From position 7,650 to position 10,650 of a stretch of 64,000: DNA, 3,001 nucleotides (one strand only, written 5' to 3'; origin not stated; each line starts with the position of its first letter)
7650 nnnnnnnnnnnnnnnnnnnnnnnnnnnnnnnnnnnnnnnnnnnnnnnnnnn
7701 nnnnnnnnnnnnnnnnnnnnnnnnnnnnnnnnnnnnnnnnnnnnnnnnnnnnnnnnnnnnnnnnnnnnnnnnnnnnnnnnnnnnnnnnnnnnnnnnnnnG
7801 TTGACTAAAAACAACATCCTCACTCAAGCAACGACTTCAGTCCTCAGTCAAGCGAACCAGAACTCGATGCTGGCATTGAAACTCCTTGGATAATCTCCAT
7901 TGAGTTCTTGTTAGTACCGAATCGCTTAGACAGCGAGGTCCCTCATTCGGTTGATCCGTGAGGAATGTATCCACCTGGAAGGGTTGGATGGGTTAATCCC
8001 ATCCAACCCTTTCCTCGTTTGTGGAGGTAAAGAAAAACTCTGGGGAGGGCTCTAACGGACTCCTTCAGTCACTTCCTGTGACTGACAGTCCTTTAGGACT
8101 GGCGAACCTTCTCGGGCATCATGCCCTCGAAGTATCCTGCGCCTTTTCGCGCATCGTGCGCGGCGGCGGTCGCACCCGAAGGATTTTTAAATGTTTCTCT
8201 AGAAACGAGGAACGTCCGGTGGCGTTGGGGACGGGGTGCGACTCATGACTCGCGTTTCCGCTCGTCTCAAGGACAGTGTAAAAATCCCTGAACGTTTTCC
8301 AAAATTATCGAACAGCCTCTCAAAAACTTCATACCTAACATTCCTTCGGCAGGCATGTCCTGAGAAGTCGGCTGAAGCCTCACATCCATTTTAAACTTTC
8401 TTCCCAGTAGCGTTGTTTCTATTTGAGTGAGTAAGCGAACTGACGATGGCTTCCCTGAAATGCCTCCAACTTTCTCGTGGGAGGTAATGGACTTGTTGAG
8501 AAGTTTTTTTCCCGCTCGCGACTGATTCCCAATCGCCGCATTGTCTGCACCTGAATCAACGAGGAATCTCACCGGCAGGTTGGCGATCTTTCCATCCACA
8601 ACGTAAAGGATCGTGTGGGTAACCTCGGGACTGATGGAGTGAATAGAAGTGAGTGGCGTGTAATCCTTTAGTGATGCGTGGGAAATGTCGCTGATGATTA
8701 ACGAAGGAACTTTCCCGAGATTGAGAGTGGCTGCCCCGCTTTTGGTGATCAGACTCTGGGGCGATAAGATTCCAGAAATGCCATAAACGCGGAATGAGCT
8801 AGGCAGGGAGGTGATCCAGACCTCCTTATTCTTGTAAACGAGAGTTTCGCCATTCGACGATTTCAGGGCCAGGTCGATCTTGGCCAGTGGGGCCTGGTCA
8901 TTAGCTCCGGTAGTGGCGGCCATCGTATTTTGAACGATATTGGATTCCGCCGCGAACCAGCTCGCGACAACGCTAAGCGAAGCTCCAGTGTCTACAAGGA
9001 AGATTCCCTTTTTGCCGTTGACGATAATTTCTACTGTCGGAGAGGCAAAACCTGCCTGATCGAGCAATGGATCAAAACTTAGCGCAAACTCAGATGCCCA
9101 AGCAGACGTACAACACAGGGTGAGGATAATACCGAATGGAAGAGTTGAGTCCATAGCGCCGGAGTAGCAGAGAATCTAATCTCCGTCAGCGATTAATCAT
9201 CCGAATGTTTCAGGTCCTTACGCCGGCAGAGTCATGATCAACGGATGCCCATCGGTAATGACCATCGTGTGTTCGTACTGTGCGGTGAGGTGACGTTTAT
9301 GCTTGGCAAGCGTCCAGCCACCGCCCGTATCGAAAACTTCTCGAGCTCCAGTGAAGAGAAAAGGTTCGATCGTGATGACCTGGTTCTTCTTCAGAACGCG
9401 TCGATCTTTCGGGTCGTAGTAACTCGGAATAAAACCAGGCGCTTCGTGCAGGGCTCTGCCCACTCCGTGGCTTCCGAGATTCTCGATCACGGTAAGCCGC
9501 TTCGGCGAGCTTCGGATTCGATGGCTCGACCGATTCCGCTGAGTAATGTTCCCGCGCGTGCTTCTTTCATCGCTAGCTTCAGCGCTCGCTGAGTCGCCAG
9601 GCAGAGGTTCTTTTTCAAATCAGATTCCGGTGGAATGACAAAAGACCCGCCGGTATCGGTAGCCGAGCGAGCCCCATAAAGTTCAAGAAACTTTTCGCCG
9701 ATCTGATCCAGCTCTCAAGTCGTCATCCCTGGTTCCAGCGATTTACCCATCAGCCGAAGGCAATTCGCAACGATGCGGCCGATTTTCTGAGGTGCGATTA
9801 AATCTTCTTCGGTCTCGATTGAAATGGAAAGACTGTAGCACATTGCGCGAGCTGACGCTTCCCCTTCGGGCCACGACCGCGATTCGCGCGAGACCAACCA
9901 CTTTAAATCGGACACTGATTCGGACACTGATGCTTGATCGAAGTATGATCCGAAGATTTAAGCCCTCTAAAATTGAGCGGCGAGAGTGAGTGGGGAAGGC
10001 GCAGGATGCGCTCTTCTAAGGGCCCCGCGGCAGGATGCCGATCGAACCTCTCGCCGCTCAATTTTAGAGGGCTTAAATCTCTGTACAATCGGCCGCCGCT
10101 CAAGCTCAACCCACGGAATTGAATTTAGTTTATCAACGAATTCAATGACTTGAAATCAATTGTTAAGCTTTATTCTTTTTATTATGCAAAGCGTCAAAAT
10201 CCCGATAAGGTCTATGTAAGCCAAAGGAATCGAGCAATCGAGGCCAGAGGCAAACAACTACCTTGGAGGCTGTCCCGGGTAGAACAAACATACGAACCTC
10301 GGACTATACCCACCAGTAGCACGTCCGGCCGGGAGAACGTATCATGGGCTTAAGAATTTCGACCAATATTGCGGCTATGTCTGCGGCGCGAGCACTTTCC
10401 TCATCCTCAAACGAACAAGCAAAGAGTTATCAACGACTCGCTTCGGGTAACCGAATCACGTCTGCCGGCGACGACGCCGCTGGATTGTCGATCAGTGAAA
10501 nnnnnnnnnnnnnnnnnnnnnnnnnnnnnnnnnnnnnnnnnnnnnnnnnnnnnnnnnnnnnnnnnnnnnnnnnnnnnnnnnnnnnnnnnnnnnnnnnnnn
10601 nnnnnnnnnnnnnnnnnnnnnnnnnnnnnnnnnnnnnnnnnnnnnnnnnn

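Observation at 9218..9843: Methionine aminopeptidase gene carries both a nonsense codon at a conserved Gly and a frameshift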

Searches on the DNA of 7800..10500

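Call 27: search_rna_families(source=window, start=7800, end=10500, threshold=evalue, max_evalue=1)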
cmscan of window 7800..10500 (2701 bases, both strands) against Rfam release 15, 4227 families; matches with E-value up to 1: 0.
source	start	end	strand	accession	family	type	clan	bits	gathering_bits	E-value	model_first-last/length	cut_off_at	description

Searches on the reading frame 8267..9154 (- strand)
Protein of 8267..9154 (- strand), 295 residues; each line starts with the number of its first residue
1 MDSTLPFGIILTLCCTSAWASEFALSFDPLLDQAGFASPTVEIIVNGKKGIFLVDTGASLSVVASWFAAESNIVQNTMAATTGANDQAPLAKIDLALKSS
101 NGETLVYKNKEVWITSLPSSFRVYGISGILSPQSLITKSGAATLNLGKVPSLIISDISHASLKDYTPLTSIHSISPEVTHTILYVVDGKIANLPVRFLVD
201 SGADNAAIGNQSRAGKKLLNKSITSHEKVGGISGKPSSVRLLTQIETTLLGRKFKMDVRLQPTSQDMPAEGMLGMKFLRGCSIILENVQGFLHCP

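Call 4: search_protein_families(library=pfam, proteins=[window:8270-9154:-], max_evalue=0.01)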
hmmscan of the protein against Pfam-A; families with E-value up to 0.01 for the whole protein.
seq(295 aa): 3 families
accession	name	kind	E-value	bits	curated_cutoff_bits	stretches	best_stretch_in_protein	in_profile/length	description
PF13975.11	gag-asp_proteas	-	4.4e-14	53.3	28.2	2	186-279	1-91/92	gag-polyprotein putative aspartyl protease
PF13650.11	Asp_protease_2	-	4.7e-13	50.1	24.3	2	41-96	1-59/90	Aspartyl protease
PF00077.25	RVP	-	4.5e-11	43.4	20.7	2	189-284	10-99/101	Retroviral aspartyl protease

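Call 7: find_encoding_contigs(protein=window:8267-9154:-, flank=6000, max_places=8)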
Protein window:8267-9154:- (295 aa): no gene with exactly this product is on record in the collection.

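Call 18: find_related_loci(query=window:8267-9154:-, collection=genome_contigs, flank=10000)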
Query window:8267-9154:- (295 aa) in genome_contigs; peptide patterns used: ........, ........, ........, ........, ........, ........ (x = any residue, [..] = any of these).
506 stretches matched a pattern, but none encodes a relative of the query by tblastn (E <= 1e-3).

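Call 38: find_homologous_proteins(query=window:8267-9154:-)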
Query window:8267-9154:- (295 aa): 2 proteins with E <= 0.001 among 1443 candidates.
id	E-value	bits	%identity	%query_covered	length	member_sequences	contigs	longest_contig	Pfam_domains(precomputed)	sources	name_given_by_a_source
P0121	2.0e-187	639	100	100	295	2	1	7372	PF13650.12,PF00077.26,PF13975.12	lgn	-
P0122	6.1e-60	221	42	97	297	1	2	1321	PF13650.12,PF00077.26,PF13975.12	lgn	-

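Call 39: find_encoding_contigs(protein=P0121, flank=10000, max_places=6)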
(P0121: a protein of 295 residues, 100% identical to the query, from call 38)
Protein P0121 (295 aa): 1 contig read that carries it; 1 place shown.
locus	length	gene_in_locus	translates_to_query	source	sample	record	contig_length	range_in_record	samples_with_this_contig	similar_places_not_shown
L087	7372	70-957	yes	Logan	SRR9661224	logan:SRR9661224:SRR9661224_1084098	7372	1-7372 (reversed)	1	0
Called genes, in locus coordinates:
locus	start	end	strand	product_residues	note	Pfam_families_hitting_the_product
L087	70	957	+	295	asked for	PF00077:RVP (faint), PF13650:Asp_protease_2 (weak), PF13975:gag-asp_proteas (weak)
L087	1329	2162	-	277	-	PF00669:Flagellin_N, PF00700:Flagellin_C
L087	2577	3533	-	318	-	PF01656:CbiA (faint), PF03308:MeaB, PF00448:SRP54 (faint), PF02492:cobW (weak)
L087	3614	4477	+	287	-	PF01435:Peptidase_M48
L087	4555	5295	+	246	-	-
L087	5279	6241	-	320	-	PF00246:Peptidase_M14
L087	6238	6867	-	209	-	PF09335:VTT_dom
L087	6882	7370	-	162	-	?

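Call 40: find_encoding_contigs(protein=P0122, flank=10000, max_places=4)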
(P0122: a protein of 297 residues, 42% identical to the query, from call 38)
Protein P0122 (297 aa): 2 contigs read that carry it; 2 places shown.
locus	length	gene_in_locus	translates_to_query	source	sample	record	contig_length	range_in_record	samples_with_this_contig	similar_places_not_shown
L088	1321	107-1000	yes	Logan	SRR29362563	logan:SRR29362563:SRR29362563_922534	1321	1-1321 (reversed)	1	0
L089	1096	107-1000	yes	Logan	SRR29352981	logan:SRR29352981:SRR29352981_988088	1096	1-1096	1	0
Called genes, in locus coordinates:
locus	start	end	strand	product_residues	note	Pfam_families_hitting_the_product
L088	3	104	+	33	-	?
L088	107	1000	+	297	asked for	PF00077:RVP (faint), PF13650:Asp_protease_2, PF13975:gag-asp_proteas (weak)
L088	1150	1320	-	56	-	?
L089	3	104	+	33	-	?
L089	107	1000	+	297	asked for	PF00077:RVP (faint), PF13650:Asp_protease_2, PF13975:gag-asp_proteas (weak)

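Call 65: list_cluster_members(proteins=[P0001, P0004, P0010, P0012, P0121])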
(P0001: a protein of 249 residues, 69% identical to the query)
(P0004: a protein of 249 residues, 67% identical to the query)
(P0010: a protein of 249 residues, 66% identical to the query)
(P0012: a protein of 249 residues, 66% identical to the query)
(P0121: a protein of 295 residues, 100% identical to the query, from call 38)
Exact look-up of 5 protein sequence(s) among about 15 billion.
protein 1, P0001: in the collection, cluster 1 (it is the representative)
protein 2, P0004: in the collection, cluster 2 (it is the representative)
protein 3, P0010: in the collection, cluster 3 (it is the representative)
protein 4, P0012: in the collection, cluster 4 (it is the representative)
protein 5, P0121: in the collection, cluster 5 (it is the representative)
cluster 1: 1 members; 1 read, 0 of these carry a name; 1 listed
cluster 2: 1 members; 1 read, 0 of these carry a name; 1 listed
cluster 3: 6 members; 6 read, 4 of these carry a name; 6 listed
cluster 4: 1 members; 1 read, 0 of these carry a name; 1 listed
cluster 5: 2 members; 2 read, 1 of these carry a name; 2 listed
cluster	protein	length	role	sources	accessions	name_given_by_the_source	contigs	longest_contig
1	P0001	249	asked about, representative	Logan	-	-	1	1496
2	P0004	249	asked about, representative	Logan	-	-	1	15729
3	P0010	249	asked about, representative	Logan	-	-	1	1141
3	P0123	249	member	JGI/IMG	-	methionyl aminopeptidase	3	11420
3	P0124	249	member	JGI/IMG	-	methionyl aminopeptidase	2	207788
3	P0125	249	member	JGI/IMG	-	methionyl aminopeptidase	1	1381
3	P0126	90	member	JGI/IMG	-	methionyl aminopeptidase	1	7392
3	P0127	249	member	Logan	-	-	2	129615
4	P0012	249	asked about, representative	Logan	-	-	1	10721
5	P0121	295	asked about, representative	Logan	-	-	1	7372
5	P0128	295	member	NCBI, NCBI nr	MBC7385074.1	MAG: hypothetical protein H7301_02790 [Cryobacterium sp.] | hypothetical protein [Oligoflexia bacterium]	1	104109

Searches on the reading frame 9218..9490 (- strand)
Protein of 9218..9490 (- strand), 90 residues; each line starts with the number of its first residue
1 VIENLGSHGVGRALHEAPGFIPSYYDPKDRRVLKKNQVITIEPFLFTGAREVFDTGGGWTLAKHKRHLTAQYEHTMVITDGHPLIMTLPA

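Call 42: find_encoding_contigs(protein=window:9218-9490:-, flank=10000, max_places=6)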
Protein window:9218-9490:- (90 aa): no gene with exactly this product is on record in the collection.

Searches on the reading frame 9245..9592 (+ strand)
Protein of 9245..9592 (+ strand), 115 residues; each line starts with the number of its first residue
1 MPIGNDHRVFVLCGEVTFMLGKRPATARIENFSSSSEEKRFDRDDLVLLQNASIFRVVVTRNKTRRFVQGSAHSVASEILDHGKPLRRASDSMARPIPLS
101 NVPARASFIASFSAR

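Call 58: find_encoding_contigs(protein=window:9245-9592:+, flank=3000, max_places=4)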
Protein window:9245-9592:+ (115 aa): no gene with exactly this product is on record in the collection.

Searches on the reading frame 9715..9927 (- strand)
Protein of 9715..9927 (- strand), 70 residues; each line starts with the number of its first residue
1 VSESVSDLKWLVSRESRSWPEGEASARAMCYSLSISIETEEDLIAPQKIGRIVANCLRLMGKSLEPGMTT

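Call 56: find_encoding_contigs(protein=window:9715-9927:-, flank=5000, max_places=4)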
Protein window:9715-9927:- (70 aa): no gene with exactly this product is on record in the collection.
